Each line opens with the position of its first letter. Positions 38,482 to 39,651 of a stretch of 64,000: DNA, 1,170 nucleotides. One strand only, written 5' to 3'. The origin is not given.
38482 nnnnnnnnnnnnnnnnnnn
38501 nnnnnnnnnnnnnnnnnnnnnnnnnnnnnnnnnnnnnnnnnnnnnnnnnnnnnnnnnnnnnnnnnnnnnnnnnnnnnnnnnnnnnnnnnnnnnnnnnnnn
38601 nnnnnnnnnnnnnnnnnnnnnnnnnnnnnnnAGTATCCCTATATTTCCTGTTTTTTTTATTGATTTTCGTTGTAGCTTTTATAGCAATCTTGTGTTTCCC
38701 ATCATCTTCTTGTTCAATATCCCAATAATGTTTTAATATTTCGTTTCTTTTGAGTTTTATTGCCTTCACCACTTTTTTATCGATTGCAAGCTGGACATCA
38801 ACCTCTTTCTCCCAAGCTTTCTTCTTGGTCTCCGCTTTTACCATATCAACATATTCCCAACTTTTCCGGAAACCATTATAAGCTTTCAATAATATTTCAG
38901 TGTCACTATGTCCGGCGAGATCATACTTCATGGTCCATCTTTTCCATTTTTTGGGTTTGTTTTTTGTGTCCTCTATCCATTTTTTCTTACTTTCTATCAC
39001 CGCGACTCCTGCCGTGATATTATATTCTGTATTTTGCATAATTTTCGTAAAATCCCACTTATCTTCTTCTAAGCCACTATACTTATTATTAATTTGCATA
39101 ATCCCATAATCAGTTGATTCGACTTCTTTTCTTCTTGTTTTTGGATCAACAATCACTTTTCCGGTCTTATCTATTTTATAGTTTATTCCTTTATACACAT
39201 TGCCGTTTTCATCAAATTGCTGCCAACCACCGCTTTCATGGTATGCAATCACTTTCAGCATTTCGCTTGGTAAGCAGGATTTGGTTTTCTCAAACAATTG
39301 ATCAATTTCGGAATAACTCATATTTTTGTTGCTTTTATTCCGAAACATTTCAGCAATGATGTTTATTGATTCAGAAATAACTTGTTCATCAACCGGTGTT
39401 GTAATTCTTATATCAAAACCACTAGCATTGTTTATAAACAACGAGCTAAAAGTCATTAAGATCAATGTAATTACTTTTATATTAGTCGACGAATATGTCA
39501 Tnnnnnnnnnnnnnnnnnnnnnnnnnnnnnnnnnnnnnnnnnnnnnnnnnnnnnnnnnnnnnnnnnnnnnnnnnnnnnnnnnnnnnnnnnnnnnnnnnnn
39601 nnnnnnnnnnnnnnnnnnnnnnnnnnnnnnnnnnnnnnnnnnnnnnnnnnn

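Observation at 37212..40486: Low-GC three-gene insertion splitting xseA from xseB: a secreted beta-propeller, a secreted SLT-domain protein, and a small cytoplasmic protein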

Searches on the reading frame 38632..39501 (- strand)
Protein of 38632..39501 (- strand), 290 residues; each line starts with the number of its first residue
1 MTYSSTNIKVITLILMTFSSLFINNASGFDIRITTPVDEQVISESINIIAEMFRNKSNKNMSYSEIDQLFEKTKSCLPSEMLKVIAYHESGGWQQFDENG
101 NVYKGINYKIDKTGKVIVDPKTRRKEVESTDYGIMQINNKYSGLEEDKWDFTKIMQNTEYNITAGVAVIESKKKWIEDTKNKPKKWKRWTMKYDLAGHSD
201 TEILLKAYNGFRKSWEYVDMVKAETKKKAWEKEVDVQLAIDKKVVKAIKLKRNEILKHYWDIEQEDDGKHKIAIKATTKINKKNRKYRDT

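Call 46: search_protein_representatives(alignment_id=A2)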
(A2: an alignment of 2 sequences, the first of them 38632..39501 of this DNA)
Query: 2 sequences, 296 profile positions. Proteins with E-value up to 0.001 (for the whole library): 117; up to 1e-10: 52; up to 1e-30: 18. The best 117 are listed.
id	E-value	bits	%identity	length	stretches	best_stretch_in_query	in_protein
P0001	5.7e-162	554.1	-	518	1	1-296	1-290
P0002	1.6e-145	500.1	-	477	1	1-296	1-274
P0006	2.6e-75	269.6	-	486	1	1-296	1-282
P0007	1.1e-67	244.7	-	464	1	11-284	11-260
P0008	9.3e-67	241.6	-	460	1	10-295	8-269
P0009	1.7e-66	240.7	-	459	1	6-294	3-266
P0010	1.0e-61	225.0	-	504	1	19-286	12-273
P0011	6.0e-52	193.0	-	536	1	26-285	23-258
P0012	4.1e-51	190.2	-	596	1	9-287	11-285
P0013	5.2e-51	189.9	-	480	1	15-292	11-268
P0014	1.2e-49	185.4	-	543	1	15-282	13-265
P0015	2.1e-48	181.3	-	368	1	19-288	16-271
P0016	3.2e-37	144.6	-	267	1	53-241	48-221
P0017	2.9e-36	141.5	-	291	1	61-244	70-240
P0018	9.2e-36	139.8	-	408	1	65-239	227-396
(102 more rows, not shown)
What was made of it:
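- The family is very rare and patchy: 12 representative clusters in 1.8 billion (call 46).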

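Call 51: search_protein_families(library=pfam, alignment_id=A4, max_evalue=0.01)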
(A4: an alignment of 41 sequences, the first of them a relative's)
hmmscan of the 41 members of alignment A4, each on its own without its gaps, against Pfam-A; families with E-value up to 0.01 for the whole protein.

A. member 1, P0016 (267 aa): 1 family
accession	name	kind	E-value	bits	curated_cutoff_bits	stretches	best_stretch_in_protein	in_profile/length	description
PF01464.25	SLT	-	2.4e-08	34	21.3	1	74-190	13-105/117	Transglycosylase SLT domain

B. families by the number of members that match (of 41 scanned): 7 families
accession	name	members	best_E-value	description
PF01464.25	SLT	38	1.2e-09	Transglycosylase SLT domain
PF00589.27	Phage_integrase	1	2.6e-42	Phage integrase family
PF02899.23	Phage_int_SAM_1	1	1e-11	Phage integrase, N-terminal SAM-like domain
PF13495.12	Phage_int_SAM_4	1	1.5e-09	Phage integrase, N-terminal SAM-like domain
PF01510.30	Amidase_2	1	7.5e-07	N-acetylmuramoyl-L-alanine amidase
PF07261.16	DnaB_2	1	0.0019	Replication initiation and membrane attachment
PF11860.13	Muramidase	1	0.0032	N-acetylmuramidase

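Call 52: search_protein_families(library=pfam, alignment_id=A5, max_evalue=0.01)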
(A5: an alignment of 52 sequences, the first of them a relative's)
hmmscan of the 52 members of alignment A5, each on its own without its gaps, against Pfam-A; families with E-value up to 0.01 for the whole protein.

A. member 1, P0061 (482 aa): 7 families
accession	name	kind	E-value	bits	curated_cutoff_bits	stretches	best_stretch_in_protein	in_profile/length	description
PF17164.10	DUF5122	-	2.3e-40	137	27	6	333-366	4-36/36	Domain of unknown function (DUF5122) beta-propeller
PF06739.17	SBBP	-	1e-09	38.6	20.5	0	255-282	8-35/38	Beta-propeller repeat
PF01436.27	NHL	-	3.6e-06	27.2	20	0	447-462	3-18/28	NHL repeat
PF02381.23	MraZ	-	1.6e-05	25.2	23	0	138-153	5-20/72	MraZ protein, putative antitoxin-like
PF25165.1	DUF7828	-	6.4e-05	23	25.7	0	450-473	5-28/87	Domain of unknown function (DUF7828)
PF05506.17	PLipase_C_C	-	0.00057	21.2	24.4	0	174-230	12-68/80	Bacterial phospholipase C, C-terminal domain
PF19842.5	YqeC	-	0.0015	19.2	27.6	0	366-398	4-36/145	YqeC protein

B. families by the number of members that match (of 52 scanned): 46 families (the first 25 are shown)
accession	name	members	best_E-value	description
PF01464.25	SLT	43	5.6e-13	Transglycosylase SLT domain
PF08239.17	SH3_3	12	5e-16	Bacterial SH3 domain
PF04122.17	CW_binding_2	9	3.1e-66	Cell wall binding domain 2 (CWB2)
PF00395.25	SLH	6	6.4e-29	S-layer homology domain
PF01832.25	Glucosaminidase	5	8.1e-05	Mannosyl-glycoprotein endo-beta-N-acetylglucosaminidase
PF19077.6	Big_13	3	5.3e-24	Bacterial Ig-like domain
PF17957.7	Big_7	2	2.2e-197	Bacterial Ig domain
PF17936.7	Big_6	2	2.1e-60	Bacterial Ig domain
PF07833.16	Cu_amine_oxidN1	2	2.1e-30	Copper amine oxidase N-terminal domain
PF13539.11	Peptidase_M15_4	2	9.7e-19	D-alanyl-D-alanine carboxypeptidase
PF17164.10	DUF5122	1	2.3e-40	Domain of unknown function (DUF5122) beta-propeller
PF13750.12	Big_3_3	1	4.3e-30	Bacterial Ig-like domain (group 3)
PF17803.7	Cadherin_4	1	1.7e-26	Bacterial cadherin-like domain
PF17963.7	Big_9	1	2.2e-26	Bacterial Ig domain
PF01522.26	Polysacc_deac_1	1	4.8e-25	Polysaccharide deacetylase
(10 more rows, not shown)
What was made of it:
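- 38617..38805 (-): C-terminal part of the Ig-like (Big_7) sandwich, residues 233-295. Its first strands are residues 30-53 (39343-39414), before the SLT insert. Big_7-repeat proteins match profile positions 14-57 and 240-292 separately (calls 46, 52).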

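Call 59: find_encoding_contigs(protein=P0006, flank=8000, max_places=3)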
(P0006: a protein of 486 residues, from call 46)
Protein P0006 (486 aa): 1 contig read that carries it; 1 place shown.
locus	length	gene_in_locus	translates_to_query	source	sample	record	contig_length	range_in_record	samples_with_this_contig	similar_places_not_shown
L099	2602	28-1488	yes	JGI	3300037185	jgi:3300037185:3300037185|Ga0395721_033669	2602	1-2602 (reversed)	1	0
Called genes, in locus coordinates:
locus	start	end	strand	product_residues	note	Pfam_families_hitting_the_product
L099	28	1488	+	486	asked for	PF01464:SLT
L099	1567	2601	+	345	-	?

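Call 60: find_encoding_contigs(protein=P0010, flank=8000, max_places=3)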
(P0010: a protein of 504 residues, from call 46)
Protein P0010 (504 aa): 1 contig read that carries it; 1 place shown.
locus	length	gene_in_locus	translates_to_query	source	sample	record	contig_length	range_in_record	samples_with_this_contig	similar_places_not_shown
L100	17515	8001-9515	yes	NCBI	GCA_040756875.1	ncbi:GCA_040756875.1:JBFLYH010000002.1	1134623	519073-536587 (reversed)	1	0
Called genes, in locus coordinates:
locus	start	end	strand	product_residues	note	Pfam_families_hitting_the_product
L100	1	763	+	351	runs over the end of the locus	-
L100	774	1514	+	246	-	PF20260:PUA_4, PF04452:Methyltrans_RNA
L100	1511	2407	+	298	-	PF08501:Shikimate_dh_N, PF18317:SDH_C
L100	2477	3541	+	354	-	PF00437:T2SSE, PF25199:nSTAND_NTPase5 (weak)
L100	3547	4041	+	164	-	-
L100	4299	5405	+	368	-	PF11104:PilM_2, PF06723:MreB_Mbl, PF14450:FtsA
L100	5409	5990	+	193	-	PF05137:PilN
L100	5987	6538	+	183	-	PF04350:PilO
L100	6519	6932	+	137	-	-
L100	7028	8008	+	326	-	-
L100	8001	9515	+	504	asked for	-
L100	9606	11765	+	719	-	PF11741:AMIN (weak), PF03958:Secretin_N, PF00263:Secretin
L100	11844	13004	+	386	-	PF01264:Chorismate_synt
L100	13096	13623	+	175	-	PF13238:AAA_18 (weak), PF01202:SKI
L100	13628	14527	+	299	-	PF01515:PTA_PTB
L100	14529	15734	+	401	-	PF17785:PUA_3, PF10672:Methyltrans_SAM, PF02475:TRM5-TYW2_MTfase (weak), PF01728:FtsJ (faint), PF03602:Cons_hypoth95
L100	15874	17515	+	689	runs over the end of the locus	PF01627:Hpt, PF07194:P2, PF02895:H-kinase_dim, PF02518:HATPase_c, PF01584:CheW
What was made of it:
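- Closest known: Specialised transglycosylases of envelope machines. Same: An SLT enzyme encoded inside a machine operon in one lineage, between pilO/P and pilQ (call 60).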

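Call 62: find_encoding_contigs(protein=P0012, flank=8000, max_places=2)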
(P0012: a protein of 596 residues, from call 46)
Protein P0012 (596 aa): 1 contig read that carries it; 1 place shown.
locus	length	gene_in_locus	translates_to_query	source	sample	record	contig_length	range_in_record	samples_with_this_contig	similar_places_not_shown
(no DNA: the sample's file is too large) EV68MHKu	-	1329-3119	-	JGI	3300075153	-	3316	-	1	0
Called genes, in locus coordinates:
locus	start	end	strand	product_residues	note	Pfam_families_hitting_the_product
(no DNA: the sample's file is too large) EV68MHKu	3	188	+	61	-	?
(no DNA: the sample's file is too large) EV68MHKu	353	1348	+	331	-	PF08450:SGL (faint)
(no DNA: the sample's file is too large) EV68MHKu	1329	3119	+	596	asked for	-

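Call 63: find_encoding_contigs(protein=P0014, flank=8000, max_places=2)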
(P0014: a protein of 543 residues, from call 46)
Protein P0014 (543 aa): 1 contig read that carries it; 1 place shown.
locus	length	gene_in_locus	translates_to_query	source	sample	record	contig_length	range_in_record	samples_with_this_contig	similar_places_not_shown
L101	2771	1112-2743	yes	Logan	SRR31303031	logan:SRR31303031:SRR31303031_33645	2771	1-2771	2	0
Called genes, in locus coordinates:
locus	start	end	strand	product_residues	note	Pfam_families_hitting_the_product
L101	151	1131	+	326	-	PF16819:DUF5074 (faint)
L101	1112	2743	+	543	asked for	PF01464:SLT (weak)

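Call 64: find_encoding_contigs(protein=P0008, flank=8000, max_places=2)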
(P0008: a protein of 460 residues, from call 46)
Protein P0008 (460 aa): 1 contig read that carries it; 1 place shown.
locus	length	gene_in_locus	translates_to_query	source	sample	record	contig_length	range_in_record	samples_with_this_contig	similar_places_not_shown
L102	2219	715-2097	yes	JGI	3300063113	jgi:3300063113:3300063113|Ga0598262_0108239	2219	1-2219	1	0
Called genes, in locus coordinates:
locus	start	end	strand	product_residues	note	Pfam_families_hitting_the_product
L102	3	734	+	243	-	?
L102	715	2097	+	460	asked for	-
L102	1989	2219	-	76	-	?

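Call 69: list_cluster_members(proteins=[P0010, P0001, P0015, P0011, P0013, P0009, P0007])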
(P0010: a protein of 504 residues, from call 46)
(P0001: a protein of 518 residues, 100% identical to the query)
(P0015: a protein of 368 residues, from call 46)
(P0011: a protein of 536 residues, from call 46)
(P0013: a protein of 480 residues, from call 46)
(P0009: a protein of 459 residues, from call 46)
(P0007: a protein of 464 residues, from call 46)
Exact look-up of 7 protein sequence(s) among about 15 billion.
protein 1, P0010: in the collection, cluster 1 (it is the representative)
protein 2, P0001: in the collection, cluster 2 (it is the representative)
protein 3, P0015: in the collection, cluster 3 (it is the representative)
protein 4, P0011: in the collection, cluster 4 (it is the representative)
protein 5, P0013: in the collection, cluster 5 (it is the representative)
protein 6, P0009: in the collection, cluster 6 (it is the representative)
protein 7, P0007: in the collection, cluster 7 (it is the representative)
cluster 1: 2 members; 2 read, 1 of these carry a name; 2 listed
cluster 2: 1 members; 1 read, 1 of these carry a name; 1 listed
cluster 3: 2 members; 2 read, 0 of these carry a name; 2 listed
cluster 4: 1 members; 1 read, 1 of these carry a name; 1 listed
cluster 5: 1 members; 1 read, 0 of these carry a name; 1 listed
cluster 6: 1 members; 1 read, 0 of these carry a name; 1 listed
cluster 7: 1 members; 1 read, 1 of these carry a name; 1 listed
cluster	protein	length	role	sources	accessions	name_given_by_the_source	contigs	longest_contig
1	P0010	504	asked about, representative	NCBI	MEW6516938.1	MAG: hypothetical protein AB1439_08545 [candidate division FCPU426 bacterium]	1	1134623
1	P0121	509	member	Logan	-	-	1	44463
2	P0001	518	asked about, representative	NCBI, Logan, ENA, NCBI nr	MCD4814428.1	hypothetical protein K8S19_12160 [bacterium] | hypothetical protein [bacterium]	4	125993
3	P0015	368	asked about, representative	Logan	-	-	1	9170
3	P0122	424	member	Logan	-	-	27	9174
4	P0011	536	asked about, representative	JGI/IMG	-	hypothetical protein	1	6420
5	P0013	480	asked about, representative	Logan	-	-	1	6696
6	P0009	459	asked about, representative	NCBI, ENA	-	-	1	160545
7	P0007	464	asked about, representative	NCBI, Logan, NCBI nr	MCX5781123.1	MAG: transglycosylase SLT domain-containing protein [Elusimicrobia bacterium] | transglycosylase SLT domain-containing protein [Elusimicrobiota bacterium]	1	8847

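Call 73: find_encoding_contigs(protein=P0009, flank=9000, max_places=1)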
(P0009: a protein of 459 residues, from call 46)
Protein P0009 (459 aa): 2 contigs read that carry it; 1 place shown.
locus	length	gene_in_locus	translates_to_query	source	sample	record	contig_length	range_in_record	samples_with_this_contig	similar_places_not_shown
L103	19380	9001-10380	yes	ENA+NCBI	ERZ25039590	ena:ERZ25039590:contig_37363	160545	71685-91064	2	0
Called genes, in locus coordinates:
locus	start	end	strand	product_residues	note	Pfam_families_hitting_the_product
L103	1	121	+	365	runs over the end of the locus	PF01098:FTSW_RODA_SPOVE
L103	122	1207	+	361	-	PF03033:Glyco_transf_28, PF04101:Glyco_tran_28_C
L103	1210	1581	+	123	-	PF01219:DAGK_prokar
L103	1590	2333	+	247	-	PF01975:SurE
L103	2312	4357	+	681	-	PF00270:DEAD (weak), PF04851:ResIII, PF17757:UvrB_inter, PF27431:UvrB_3rd, PF00271:Helicase_C, PF12344:UvrB, PF02151:UVR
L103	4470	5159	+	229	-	PF00535:Glycos_transf_2, PF10111:Glyco_tranf_2_2, PF13641:Glyco_tranf_2_3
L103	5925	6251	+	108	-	-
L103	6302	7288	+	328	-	PF13683:rve_3 (weak)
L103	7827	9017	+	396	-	-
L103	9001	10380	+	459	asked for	PF01464:SLT (weak)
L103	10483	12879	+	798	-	PF13439:Glyco_transf_4, PF13579:Glyco_trans_4_4, PF20706:GT4-conflict, PF00534:Glycos_transf_1, PF13692:Glyco_trans_1_4, PF13439:Glyco_transf_4, PF13579:Glyco_trans_4_4, PF00534:Glycos_transf_1, +2 more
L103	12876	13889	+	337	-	PF01073:3Beta_HSD (weak), PF01370:Epimerase, PF16363:GDP_Man_Dehyd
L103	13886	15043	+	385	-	PF01041:DegT_DnrJ_EryC1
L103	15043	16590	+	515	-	PF03023:MurJ, PF01554:MatE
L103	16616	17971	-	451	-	PF00672:HAMP, PF00211:Guanylate_cyc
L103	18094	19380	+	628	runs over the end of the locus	-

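Call 74: find_encoding_contigs(protein=P0007, flank=9000, max_places=1)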
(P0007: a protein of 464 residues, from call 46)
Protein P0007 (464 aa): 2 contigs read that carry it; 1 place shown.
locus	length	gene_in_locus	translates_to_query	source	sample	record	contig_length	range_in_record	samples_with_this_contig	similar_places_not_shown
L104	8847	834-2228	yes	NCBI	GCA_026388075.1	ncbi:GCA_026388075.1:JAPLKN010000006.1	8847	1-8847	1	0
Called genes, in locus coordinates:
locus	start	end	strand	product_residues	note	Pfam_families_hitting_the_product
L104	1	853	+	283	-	PF02239:Cytochrom_D1 (faint)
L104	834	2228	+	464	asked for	PF01464:SLT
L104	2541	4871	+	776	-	PF00133:tRNA-synt_1, PF01406:tRNA-synt_1e (faint), PF09334:tRNA-synt_1g, PF13603:tRNA-synt_1_2, PF00133:tRNA-synt_1, PF09334:tRNA-synt_1g (weak), PF08264:Anticodon_1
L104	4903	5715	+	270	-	-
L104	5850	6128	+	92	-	-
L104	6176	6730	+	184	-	PF04390:LptE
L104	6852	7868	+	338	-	PF06144:DNA_pol3_delta, PF21694:DNA_pol3_delta_C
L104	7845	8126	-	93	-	PF01649:Ribosomal_S20p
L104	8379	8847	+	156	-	PF03023:MurJ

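Call 97: search_protein_families(library=pfam, proteins=[L100:6519-6932:+, L100:3547-4041:+, L103:6302-7288:+, L103:5925-6251:+, L103:7827-9017:+], max_evalue=1)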
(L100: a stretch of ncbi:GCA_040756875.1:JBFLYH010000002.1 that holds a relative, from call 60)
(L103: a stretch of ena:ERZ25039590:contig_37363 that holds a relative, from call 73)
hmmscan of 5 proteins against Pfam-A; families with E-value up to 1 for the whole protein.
L100:6519-6932:+ (137 aa): 1 family
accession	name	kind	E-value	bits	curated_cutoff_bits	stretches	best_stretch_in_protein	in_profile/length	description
PF10836.13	DUF2574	-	0.02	15.2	27.5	1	65-120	24-79/93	Protein of unknown function (DUF2574)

L100:3547-4041:+ (164 aa): 2 families
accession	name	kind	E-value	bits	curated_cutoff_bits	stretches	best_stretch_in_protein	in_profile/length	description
PF07963.17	N_methyl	-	0.0001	22.1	21.2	1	5-31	1-27/27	Prokaryotic N-terminal methylation motif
PF10818.13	SecM_small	-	0.18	13.1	26.1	1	22-49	9-37/95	secA translation cis-regulator SecM, small type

L103:6302-7288:+ (328 aa): 3 families
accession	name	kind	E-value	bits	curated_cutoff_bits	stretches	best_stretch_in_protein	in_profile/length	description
PF13683.12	rve_3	-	4.4e-07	30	26.5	1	212-276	2-67/67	Integrase core domain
PF00665.32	rve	-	0.15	12.8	32.6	1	158-223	39-102/102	Integrase core domain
PF20560.3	MotA_N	-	0.23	12.2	27.3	0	133-190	8-69/91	Motility protein A N-terminal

L103:5925-6251:+ (108 aa): 2 families
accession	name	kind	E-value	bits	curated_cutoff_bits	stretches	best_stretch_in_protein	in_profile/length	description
PF01527.26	HTH_Tnp_1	-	0.073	13.7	24.1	1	25-94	18-61/75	Transposase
PF17427.7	Phi29_Phage_SSB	-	0.081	13.6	25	1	59-96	30-67/123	Phage Single-stranded DNA-binding protein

L103:7827-9017:+ (396 aa): 5 families
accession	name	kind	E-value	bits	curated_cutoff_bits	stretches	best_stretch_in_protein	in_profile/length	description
PF25174.1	Beta-prop_THOC3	-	8.6e-05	22.1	305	1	327-389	196-256/272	THOC3 beta-propeller domain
PF08450.18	SGL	-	0.00046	20.3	26.3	1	117-229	35-151/246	SMP-30/Gluconolactonase/LRE-like region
PF24780.1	WD40_MABP1-WDR62_1st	-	0.015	15.1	496.3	0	329-389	23-83/328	MABP1/WDR62 first WD40 domain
PF13360.13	PQQ_2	-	0.027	14.6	27.6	1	318-379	34-228/233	Outer membrane protein assembly factor BamB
PF10282.15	Lactonase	-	0.031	13.9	21.7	1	342-376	238-275/344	Lactonase, 7-bladed beta-propeller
